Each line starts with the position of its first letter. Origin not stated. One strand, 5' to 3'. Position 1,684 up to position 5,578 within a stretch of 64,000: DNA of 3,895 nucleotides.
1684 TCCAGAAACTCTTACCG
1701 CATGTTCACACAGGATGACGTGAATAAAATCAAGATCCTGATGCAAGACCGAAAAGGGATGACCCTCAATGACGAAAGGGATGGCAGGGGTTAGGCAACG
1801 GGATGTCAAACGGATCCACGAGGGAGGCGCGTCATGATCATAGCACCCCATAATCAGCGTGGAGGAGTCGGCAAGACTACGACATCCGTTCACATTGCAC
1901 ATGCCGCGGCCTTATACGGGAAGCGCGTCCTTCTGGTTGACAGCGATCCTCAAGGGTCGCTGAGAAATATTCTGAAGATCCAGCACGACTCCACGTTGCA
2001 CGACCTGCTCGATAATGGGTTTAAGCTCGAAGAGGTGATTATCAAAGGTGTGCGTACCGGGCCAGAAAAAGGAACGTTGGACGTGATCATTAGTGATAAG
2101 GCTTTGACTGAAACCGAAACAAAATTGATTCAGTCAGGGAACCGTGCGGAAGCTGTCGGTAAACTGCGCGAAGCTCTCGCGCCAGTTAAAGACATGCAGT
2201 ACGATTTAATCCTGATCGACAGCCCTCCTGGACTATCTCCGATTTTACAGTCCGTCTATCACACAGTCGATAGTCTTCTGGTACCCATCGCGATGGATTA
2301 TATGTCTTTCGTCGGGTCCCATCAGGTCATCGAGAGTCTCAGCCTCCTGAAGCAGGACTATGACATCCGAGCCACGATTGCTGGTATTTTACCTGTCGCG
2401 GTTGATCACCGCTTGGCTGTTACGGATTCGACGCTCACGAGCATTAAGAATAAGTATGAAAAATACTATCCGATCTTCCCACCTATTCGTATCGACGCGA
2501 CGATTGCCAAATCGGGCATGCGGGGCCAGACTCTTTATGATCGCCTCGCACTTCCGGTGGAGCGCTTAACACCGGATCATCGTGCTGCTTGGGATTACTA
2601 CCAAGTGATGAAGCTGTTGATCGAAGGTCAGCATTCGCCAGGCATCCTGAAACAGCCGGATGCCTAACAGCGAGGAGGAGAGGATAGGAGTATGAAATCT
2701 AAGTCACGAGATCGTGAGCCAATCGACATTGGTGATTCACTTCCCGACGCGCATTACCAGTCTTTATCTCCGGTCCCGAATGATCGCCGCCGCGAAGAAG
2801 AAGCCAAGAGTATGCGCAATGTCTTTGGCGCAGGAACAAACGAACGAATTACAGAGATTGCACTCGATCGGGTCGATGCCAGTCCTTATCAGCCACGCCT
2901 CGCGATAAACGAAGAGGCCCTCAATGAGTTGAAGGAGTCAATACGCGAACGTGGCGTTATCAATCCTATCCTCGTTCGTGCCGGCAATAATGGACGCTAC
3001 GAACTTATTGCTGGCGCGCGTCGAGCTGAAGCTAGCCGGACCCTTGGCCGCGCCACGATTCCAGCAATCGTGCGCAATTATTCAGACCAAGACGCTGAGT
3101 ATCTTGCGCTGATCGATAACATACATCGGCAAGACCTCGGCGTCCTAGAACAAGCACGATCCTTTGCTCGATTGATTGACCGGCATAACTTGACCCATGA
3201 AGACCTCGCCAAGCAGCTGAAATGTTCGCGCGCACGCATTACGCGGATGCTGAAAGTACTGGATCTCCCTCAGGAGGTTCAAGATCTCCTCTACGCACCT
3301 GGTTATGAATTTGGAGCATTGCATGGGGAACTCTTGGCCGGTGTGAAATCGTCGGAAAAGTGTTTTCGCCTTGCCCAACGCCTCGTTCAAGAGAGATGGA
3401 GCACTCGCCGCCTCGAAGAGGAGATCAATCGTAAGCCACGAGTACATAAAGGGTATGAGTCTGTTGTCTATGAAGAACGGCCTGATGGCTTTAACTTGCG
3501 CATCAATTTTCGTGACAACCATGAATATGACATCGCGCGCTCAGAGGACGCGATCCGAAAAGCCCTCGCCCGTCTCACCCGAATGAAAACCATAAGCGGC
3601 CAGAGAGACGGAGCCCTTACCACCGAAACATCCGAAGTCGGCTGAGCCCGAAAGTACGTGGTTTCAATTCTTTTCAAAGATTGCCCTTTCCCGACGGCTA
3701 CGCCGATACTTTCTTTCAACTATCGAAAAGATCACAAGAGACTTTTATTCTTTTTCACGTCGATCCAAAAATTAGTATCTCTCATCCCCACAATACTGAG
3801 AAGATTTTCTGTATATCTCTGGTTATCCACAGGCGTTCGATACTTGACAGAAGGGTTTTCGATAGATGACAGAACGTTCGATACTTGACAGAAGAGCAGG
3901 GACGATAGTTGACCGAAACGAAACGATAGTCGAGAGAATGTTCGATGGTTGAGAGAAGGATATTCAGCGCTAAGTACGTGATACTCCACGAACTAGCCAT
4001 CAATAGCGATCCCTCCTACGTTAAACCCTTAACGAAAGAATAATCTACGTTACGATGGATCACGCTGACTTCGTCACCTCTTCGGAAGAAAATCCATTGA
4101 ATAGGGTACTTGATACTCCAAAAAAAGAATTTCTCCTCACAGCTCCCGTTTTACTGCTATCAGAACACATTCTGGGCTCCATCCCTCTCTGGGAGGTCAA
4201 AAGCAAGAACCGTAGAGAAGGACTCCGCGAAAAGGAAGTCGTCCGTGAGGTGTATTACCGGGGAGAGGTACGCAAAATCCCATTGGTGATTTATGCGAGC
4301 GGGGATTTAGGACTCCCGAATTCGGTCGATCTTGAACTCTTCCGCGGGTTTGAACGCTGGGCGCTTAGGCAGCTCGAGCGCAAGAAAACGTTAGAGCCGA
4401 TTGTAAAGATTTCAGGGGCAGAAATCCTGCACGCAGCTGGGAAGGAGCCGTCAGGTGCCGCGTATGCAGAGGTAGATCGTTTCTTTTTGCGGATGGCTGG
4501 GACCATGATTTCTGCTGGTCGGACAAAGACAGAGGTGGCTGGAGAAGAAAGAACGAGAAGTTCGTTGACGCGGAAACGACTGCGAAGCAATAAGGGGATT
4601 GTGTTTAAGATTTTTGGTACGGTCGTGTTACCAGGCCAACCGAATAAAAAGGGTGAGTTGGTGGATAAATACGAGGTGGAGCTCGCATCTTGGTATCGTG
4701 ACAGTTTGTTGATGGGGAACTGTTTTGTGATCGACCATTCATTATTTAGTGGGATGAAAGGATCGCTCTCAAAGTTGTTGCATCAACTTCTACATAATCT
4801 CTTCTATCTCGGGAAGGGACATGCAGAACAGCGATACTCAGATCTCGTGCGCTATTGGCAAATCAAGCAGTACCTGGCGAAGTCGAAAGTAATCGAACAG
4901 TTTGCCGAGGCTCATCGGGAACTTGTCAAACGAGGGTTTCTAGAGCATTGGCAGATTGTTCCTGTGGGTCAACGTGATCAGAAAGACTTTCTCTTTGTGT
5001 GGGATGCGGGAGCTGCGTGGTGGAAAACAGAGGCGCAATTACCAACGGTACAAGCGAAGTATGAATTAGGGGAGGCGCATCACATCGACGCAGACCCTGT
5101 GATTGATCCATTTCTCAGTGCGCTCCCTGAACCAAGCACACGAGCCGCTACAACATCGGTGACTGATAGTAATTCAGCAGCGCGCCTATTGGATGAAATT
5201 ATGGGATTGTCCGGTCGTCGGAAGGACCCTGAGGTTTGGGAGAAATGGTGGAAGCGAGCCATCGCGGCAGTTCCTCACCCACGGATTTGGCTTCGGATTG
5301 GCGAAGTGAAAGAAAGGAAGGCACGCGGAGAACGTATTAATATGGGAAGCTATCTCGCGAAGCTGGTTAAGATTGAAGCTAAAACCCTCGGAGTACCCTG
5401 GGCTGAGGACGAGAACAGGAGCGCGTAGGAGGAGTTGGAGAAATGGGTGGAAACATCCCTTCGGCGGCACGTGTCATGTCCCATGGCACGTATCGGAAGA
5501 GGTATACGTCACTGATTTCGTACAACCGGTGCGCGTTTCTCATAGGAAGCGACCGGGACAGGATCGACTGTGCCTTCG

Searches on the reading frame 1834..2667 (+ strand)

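Call 69: search_protein_families(library=pfam, proteins=[window:1834-2667:+], max_evalue=0.0001)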
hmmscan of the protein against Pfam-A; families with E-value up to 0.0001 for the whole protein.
window:1834-2667:+ (277 aa): 7 families
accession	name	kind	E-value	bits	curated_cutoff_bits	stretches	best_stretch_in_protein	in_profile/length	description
PF13614.12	AAA_31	-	6.8e-35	121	27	1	2-176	3-171/177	AAA domain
PF01656.29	CbiA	-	1.9e-16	60.6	25.4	1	7-233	5-124/125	CobQ/CobB/MinD/ParA nucleotide binding domain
PF09140.17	MipZ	-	7.1e-10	39.1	20.7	0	3-39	3-39/262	ATPase MipZ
PF10609.15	ParA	-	1.4e-08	34.9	27.1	1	8-145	11-134/246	NUBPL iron-transfer P-loop NTPase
PF02374.21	ArsA_ATPase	-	2.4e-08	34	24.3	1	9-132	9-134/305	Anion-transporting ATPase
PF06564.18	CBP_BcsQ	-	1.2e-07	31.9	21.3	1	4-178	5-173/234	Cellulose biosynthesis protein BcsQ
PF00142.24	Fer4_NifH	-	2.5e-06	27.6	25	1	9-73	8-73/271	4Fe-4S iron sulfur cluster binding proteins, NifH/frxC family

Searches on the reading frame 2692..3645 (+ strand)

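Call 69: search_protein_families(library=pfam, proteins=[window:2692-3645:+], max_evalue=0.0001)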
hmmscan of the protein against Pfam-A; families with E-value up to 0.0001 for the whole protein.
window:2692-3645:+ (317 aa): 2 families
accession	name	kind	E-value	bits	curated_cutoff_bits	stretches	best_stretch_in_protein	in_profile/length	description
PF02195.25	ParB_N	-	1.4e-27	96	26.3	1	52-145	2-95/95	ParB N-terminal domain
PF17762.8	HTH_ParB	-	2e-19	70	22.6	1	147-247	1-99/102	ParB HTH domain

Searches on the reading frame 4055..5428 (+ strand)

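Call 55: search_protein_families(library=pfam, proteins=[window:4055-5428:+], max_evalue=0.00001)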
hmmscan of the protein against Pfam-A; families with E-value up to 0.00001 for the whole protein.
window:4055-5428:+ (457 aa): 1 family
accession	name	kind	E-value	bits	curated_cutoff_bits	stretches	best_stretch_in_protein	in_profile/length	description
PF10134.15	RPA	-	1.7e-06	28.2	27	1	59-295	16-222/228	Replication initiator protein A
